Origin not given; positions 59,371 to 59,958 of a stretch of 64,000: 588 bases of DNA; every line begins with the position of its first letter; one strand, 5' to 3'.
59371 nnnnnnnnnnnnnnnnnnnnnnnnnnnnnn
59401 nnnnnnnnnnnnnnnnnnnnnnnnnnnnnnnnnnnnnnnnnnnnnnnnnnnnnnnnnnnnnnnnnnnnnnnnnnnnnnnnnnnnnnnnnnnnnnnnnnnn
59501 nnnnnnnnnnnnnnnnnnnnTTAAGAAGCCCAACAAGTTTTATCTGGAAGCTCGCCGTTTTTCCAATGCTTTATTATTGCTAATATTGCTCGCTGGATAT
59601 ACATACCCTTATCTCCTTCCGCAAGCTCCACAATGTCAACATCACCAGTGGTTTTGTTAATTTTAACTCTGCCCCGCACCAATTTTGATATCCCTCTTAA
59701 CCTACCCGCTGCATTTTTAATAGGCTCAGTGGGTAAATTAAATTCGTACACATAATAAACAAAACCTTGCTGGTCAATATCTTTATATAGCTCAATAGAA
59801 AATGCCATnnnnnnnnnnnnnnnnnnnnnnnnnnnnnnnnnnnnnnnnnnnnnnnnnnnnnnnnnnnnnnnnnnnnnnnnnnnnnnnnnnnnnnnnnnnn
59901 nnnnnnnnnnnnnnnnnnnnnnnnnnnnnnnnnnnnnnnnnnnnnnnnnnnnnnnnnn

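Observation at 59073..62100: Tandemly duplicated three-small-gene cassette (a-b-c) of unknown function, with complementary decay in each copy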

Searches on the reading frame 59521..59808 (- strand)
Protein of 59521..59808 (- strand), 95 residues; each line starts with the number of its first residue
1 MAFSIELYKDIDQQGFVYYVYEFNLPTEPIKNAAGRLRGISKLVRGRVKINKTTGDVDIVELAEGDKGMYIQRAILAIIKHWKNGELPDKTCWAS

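Call 5: search_protein_families(library=pfam, max_evalue=1, proteins=[window:59524-59808:-])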
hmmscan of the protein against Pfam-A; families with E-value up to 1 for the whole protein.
seq(95 aa): 0 families

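Call 6: search_protein_families(library=ncbifam, max_evalue=1, proteins=[window:59524-59808:-])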
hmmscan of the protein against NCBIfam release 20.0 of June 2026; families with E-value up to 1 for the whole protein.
seq(95 aa): 0 families

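Call 9: find_encoding_contigs(protein=window:59521-59808:-, flank=10000, max_places=6)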
Protein window:59521-59808:- (95 aa): 1 contig read that carries it; 1 place shown.
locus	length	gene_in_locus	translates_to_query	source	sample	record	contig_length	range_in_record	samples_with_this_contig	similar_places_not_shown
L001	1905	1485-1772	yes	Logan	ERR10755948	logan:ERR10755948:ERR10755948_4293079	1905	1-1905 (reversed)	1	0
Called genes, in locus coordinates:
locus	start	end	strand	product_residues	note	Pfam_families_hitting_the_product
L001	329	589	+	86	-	-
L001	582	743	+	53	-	-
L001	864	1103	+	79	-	-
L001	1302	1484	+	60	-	-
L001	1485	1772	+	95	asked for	-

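Call 10: find_homologous_proteins(query=window:59524-59808:-, max_evalue=0.01)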
Query seq(95 aa) (95 aa): 8 proteins with E <= 0.01 among 11 candidates.
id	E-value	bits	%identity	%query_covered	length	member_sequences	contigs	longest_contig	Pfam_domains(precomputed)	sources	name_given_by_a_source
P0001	2.1e-57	209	100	100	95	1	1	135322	-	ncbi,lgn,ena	-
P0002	1.6e-32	129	64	100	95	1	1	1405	-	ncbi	-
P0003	4.3e-32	128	61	100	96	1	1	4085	-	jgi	jgi:hypothetical protein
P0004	5.6e-26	108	54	100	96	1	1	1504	-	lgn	-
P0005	3.0e-25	106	53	100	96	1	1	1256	-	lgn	-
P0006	5.2e-25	105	57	100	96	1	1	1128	-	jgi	jgi:hypothetical protein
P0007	8.6e-25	104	53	100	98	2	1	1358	-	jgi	jgi:hypothetical protein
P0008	8.2e-15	72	69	52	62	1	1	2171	-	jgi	jgi:hypothetical protein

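Call 12: find_encoding_contigs(protein=P0003, flank=10000)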
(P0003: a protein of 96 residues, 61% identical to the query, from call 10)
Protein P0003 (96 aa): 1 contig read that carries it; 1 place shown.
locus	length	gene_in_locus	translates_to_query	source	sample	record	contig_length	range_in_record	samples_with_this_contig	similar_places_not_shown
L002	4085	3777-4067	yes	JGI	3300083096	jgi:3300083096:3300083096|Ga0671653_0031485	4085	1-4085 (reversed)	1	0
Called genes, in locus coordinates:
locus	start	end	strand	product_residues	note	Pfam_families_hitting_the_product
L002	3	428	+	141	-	?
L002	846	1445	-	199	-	PF01609:DDE_Tnp_1, PF13612:DDE_Tnp_1_3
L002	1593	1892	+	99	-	-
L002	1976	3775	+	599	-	-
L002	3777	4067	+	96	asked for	-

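Call 15: search_protein_families(library=pfam, max_evalue=1, proteins=[L002:1976-3772:+, L002:1593-1889:+, L002:3-428:+])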
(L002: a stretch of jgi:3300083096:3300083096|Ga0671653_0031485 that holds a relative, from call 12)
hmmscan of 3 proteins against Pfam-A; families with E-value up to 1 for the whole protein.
L002:1976-3772:+ (599 aa): 0 families

L002:1593-1889:+ (99 aa): 2 families
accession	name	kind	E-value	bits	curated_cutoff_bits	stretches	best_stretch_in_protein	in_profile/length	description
PF23971.1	Phage_TTP_15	-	0.048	12.9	27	1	8-92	173-253/365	Putative phage tail tube protein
PF22906.1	GULLO2-like_3rd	-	0.049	13.8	27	1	65-79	14-28/40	L-gulonolactone oxidase 2-like, C-terminal domain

L002:3-428:+ (141 aa): 2 families
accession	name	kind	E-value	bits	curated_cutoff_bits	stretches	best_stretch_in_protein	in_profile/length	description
PF16198.10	TruB_C_2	-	5.5e-14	52.5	29.3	1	14-75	1-65/66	tRNA pseudouridylate synthase B C-terminal domain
PF09157.17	TruB-C_2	-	2e-12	47.3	21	1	84-135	6-57/57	Pseudouridine synthase II TruB, C-terminal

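Call 19: list_cluster_members(proteins=[window:59521-59808:-, window:61684-61968:-, window:61243-61551:-, window:60190-60429:-, window:60704-60988:-, window:62139-62384:-, window:58810-59031:-, window:63335-63829:-, window:56882-57619:-, window:57754-58647:+])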
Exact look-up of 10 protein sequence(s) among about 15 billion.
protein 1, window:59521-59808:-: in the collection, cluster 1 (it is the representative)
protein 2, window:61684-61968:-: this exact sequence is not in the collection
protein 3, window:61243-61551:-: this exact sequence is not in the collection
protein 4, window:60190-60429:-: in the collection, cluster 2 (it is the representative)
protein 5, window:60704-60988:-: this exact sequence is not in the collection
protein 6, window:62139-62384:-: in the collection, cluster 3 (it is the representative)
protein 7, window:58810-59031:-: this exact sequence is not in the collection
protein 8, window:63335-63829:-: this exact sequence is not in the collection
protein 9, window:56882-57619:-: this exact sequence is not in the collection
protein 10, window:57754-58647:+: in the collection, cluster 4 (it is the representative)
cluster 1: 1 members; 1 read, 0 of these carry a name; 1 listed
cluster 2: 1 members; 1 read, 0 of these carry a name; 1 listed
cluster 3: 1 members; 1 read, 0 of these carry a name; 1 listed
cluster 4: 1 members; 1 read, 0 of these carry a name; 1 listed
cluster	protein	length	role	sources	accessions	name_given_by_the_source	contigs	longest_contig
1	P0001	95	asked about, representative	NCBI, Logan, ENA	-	-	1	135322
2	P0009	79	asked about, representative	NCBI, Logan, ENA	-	-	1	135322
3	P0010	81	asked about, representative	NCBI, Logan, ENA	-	-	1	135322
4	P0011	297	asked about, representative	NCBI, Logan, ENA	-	-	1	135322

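Call 21: find_homologous_proteins(query=L002:1976-3772:+, max_evalue=0.001)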
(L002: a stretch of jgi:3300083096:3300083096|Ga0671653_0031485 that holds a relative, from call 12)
Query L002:1976-3772:+ (599 aa): 2 proteins with E <= 0.001 among 8000 candidates.
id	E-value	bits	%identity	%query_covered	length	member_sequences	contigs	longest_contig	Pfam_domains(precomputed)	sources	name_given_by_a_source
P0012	0.0e+0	1342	100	100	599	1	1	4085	-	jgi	jgi:hypothetical protein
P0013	4.3e-174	599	62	82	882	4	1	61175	-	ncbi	-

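Call 23: find_encoding_contigs(protein=P0013, flank=10000)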
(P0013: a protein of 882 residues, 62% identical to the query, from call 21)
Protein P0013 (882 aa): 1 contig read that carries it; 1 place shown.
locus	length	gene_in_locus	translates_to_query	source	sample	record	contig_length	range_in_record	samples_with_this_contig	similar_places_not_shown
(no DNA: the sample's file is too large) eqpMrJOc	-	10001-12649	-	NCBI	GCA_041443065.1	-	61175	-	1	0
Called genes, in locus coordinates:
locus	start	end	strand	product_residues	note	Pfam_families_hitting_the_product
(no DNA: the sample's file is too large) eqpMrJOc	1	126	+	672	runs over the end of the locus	PF19310:TOP_N, PF01432:Peptidase_M3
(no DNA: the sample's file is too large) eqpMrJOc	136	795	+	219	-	PF06026:Rib_5-P_isom_A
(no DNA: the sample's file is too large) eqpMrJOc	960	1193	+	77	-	PF02599:CsrA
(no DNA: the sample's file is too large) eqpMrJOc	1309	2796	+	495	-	-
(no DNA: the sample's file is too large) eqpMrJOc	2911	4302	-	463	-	PF12796:Ank_2, PF13637:Ank_4 (weak), PF13857:Ank_5 (weak), PF00023:Ank, PF13637:Ank_4, PF00023:Ank (weak), PF13606:Ank_3 (weak)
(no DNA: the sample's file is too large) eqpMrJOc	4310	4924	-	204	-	-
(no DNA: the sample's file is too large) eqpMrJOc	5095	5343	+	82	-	-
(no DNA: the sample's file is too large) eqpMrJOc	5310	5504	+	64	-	-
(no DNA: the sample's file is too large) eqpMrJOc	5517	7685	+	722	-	-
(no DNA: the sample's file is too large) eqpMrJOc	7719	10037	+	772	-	-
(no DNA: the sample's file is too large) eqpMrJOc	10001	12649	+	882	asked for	-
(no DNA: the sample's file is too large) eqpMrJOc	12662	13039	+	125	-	-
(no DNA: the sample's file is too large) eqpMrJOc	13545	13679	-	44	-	PF13808:DDE_Tnp_1_assoc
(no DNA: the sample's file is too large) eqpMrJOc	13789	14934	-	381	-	PF13808:DDE_Tnp_1_assoc, PF01609:DDE_Tnp_1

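Call 29: search_protein_representatives(alignment_id=A1)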
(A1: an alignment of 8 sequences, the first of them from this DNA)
Query: 8 sequences, 96 profile positions. Proteins with E-value up to 0.001 (for the whole library): 212; up to 1e-10: 27; up to 1e-30: 3. The best 150 are listed.
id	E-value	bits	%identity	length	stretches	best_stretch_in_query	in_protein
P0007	2.7e-45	169.0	-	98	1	1-96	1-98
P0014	3.8e-35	136.5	-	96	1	1-96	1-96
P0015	8.1e-34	132.2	-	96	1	1-96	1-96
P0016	1.0e-29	119.1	-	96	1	1-96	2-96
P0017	1.4e-28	115.4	-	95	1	1-96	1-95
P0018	1.2e-27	112.4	-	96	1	1-96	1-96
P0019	6.4e-27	110.1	-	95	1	1-96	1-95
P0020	4.0e-25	104.4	-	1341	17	65-85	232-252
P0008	1.9e-23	99.0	-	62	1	47-96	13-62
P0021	5.1e-21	91.2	-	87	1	1-96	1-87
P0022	2.7e-19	85.7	-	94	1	1-94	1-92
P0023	3.0e-18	82.3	-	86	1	1-96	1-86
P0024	3.5e-18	82.1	-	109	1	1-93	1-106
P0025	1.6e-17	80.0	-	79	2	46-96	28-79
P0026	2.2e-16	76.4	-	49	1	49-96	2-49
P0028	7.5e-14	68.2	-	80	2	43-96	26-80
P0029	2.2e-12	63.5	-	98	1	1-95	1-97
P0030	3.2e-12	63.0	-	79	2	44-96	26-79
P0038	1.0e-10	58.2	-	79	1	1-96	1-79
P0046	4.3e-10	56.2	-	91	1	1-96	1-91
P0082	3.1e-07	47.0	-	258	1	36-96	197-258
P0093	1.0e-06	45.4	-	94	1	1-95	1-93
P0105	2.2e-06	44.3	-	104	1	6-96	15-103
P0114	3.1e-06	43.8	-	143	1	4-94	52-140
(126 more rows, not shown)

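Call 32: search_protein_families(library=pfam, max_evalue=1, proteins=[P0025, P0028, P0030, P0038, P0046, P0082, P0093, P0105, P0114, P0029])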
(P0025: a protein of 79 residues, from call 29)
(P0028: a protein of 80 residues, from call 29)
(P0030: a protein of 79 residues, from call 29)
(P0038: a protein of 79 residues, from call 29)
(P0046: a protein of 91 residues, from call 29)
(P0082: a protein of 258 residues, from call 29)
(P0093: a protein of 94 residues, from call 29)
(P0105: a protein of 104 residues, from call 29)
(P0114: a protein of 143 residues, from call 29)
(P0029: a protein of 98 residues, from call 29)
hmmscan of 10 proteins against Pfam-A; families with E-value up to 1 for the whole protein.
P0025 (79 aa): 0 families

P0028 (80 aa): 1 family
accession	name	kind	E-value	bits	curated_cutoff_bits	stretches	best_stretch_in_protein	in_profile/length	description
PF03544.19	TonB_C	-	0.16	12.9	24.6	1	37-68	26-56/79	Gram-negative bacterial TonB protein C-terminal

P0030 (79 aa): 0 families

P0038 (79 aa): 0 families

P0046 (91 aa): 0 families

P0082 (258 aa): 1 family
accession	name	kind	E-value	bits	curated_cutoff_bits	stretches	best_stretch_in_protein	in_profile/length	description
PF16277.11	DUF4926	-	2.5e-09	36.9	29.1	1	2-39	21-56/57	Domain of unknown function (DUF4926)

P0093 (94 aa): 0 families

P0105 (104 aa): 0 families

P0114 (143 aa): 0 families

P0029 (98 aa): 1 family
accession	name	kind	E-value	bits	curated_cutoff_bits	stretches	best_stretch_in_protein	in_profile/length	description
PF19999.4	fvmX3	-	0.012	16.1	27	1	49-72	6-29/85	FtsH ternary system domain X3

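Call 33: search_protein_families(library=padloc, max_evalue=1, proteins=[P0001, P0025, P0028, P0030, P0082, P0114])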
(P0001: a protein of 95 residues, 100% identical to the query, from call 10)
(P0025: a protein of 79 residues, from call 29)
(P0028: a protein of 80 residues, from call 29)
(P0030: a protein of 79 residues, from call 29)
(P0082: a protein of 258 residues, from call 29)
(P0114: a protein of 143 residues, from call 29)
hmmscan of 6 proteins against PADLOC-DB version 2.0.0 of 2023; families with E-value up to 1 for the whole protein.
P0001 (95 aa): 0 families

P0025 (79 aa): 0 families

P0028 (80 aa): 0 families

P0030 (79 aa): 0 families

P0082 (258 aa): 0 families

P0114 (143 aa): 0 families

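Call 36: find_related_loci(query=A1, collection=genome_contigs, flank=10000)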
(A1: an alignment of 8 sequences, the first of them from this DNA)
Query A1 (95 aa) in genome_contigs; peptide patterns used: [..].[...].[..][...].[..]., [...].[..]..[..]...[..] (x = any residue, [..] = any of these).
96 stretches matched a pattern; 7 encode a relative of the query (tblastn E <= 1e-3); 7 distinct loci.
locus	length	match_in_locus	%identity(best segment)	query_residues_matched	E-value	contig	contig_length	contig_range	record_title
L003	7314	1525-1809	62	1-95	4e-37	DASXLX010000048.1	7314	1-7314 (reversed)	MAG TPA_asm: Candidatus Aquirickettsiella sp. isolate SMAG_U5313 k141_1170745, whole genome shotgun sequence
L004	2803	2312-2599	54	1-95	1e-32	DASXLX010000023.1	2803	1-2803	MAG TPA_asm: Candidatus Aquirickettsiella sp. isolate SMAG_U5313 k141_2124403, whole genome shotgun sequence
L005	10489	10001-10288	51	1-95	5e-30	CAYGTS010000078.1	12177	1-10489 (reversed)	MAG TPA_asm: uncultured Legionellales bacterium isolate ERP117304_co2_166 genome assembly, contig: NODE_4173_length_1217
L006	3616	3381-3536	48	45-95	4e-14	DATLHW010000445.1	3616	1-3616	MAG TPA_asm: Burkholderiales bacterium isolate SMAG_U13650 k141_3827158, whole genome shotgun sequence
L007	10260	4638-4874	38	1-95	4e-11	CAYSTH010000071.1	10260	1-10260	MAG TPA_asm: uncultured Francisellaceae bacterium isolate SRP199154_co2_71 genome assembly, contig: NODE_4573_length_102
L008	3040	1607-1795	36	21-94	7e-11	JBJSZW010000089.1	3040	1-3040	MAG: Gammaproteobacteria bacterium isolate samp_4432_semibin_184 samp_4432_1059262, whole genome shotgun sequence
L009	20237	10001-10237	29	1-95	9e-9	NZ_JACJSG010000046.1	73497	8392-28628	Anabaena azotica FACHB-119 contig46, whole genome shotgun sequence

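Call 44: search_solved_structures(query=A2, max_evalue=10)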
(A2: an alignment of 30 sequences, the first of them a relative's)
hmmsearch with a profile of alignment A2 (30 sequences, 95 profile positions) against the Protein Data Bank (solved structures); distinct sequences matched with E-value up to 10: 1.
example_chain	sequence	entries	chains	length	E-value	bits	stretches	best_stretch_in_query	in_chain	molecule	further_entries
2edo_A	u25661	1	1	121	0.26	15.4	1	12-77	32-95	CD48 antigen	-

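Call 53: predict_structure(alignment_id=A2)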
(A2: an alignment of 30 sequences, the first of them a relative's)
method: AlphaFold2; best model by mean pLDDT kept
length: 95 residues; sequences in the alignment: 30
mean_pLDDT: 92.7   pTM: 0.77
mean pLDDT of the five models: 92.7, 90.4, 89.2, 89.1, 87.9
residues with pLDDT >= 90: 73; 70-90: 21; 50-70: 1; < 50: 0
segments of 3 or more residues with pLDDT < 50: none
pLDDT, mean of each block of 10 residues (from residue 1): 89 94 90 85 95 96 94 96 95 91
secondary structure, 60 per line:
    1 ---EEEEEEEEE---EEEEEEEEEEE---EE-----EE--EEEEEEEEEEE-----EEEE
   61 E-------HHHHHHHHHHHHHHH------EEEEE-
elements in order: E4-12 E16-26 E41-51 E57-61 H69-83 E90-94

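Call 60: search_protein_families(library=pfam, max_evalue=0.01, proteins=[L005:3-9995:+, L007:122-4660:+, L006:1526-3286:+, L008:1-1575:+, L003:2-1168:+, P0013, L004:1105-2307:+])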
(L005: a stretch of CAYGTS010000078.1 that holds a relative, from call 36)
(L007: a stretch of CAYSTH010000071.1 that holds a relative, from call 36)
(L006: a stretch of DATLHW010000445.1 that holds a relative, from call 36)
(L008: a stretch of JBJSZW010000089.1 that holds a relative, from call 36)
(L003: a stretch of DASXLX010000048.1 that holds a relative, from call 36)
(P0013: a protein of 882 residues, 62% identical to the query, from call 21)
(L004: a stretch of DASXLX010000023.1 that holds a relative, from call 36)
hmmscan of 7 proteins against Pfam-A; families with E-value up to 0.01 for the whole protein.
L005:3-9995:+ (3331 aa): 2 families
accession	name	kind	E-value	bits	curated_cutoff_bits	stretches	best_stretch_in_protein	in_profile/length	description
PF05593.20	RHS_repeat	-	2.7e-22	79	22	0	85-111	5-31/38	RHS Repeat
PF23472.1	LysM2_CERK1_LYK3_4_5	-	0.0078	16.6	27.4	0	2555-2605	6-56/56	LYK3/4/5 LysM2 domain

L007:122-4660:+ (1513 aa): 4 families
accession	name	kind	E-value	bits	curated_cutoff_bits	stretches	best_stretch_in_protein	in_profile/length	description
PF12796.13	Ank_2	-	1.2e-07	32.7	27.3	1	15-93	11-86/90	Ankyrin repeats (3 copies)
PF13637.12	Ank_4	-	2.9e-06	27.9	22.7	1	16-50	12-45/50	Ankyrin repeats (many copies)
PF13606.12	Ank_3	-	2.8e-05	24.5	22.3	0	34-56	2-24/30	Ankyrin repeat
PF00023.36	Ank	-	0.00043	20.9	21.1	0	34-60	2-28/33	Ankyrin repeat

L006:1526-3286:+ (587 aa): 2 families
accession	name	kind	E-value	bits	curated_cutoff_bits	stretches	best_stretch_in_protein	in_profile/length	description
PF04830.18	DUF637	-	2.8e-06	27.6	26.6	1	13-169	36-168/168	Possible hemagglutinin (DUF637)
PF04829.18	PT-VENN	-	4.2e-06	27.3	20.3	1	202-235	15-51/52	Pre-toxin domain with VENN motif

L008:1-1575:+ (525 aa): 0 families

L003:2-1168:+ (389 aa): 0 families

P0013 (882 aa): 0 families

L004:1105-2307:+ (401 aa): 0 families

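Call 74: find_encoding_contigs(protein=P0002, flank=5000)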
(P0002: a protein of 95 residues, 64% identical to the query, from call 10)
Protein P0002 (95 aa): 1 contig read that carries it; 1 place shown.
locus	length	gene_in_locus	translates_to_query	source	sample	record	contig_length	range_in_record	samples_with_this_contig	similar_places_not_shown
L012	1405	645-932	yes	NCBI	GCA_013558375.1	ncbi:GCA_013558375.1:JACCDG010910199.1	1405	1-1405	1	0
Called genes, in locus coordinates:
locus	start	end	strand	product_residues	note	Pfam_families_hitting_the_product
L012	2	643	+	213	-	?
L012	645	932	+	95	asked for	-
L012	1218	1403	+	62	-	?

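Call 83: search_protein_families(library=ncbifam, max_evalue=1, proteins=[P0025, P0030, L003:2-1168:+])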
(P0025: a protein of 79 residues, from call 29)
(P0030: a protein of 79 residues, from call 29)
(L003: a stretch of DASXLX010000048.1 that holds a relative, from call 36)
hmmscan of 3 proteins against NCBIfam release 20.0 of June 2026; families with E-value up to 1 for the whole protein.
P0025 (79 aa): 0 families

P0030 (79 aa): 0 families

L003:2-1168:+ (389 aa): 0 families

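Call 87: find_encoding_contigs(protein=P0011, flank=2000, max_places=3)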
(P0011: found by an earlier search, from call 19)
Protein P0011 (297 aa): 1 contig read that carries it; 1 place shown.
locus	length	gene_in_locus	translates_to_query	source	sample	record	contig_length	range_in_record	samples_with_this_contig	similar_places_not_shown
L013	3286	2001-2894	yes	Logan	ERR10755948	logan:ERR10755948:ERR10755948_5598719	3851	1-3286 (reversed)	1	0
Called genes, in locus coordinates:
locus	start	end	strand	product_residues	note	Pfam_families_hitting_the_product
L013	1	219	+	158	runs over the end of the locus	-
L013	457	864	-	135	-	-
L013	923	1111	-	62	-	-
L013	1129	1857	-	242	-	-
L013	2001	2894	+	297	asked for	PF00126:HTH_1, PF03466:LysR_substrate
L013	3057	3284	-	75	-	?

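Call 97: search_protein_families(library=pfam, alignment_id=A2, max_evalue=1)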
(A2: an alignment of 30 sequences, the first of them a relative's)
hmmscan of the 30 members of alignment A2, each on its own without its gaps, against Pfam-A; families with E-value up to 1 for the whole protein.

A. member 1, P0001 (95 aa): 0 families

B. families by the number of members that match (of 30 scanned): 11 families
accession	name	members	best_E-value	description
PF24163.2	HCP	3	0.04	Head completion protein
PF12158.14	DUF3592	2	0.066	Domain of unknown function (DUF3592)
PF19999.4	fvmX3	1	0.012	FtsH ternary system domain X3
PF07686.23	V-set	1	0.026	Immunoglobulin V-set domain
PF15582.11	Imm65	1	0.041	Immunity protein 65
PF06486.16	DUF1093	1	0.066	Protein of unknown function (DUF1093)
PF25186.1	Tad4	1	0.086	Type I Thoeris inhibitor Tad4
PF03544.19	TonB_C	1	0.16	Gram-negative bacterial TonB protein C-terminal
PF05701.16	WEMBL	1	0.17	Weak chloroplast movement under blue light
PF19631.4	Trypco2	1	0.24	Trypsin-co-occurring domain 2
PF05801.16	VP2_lagovir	1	0.26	Lagovirus minor capsid protein VP2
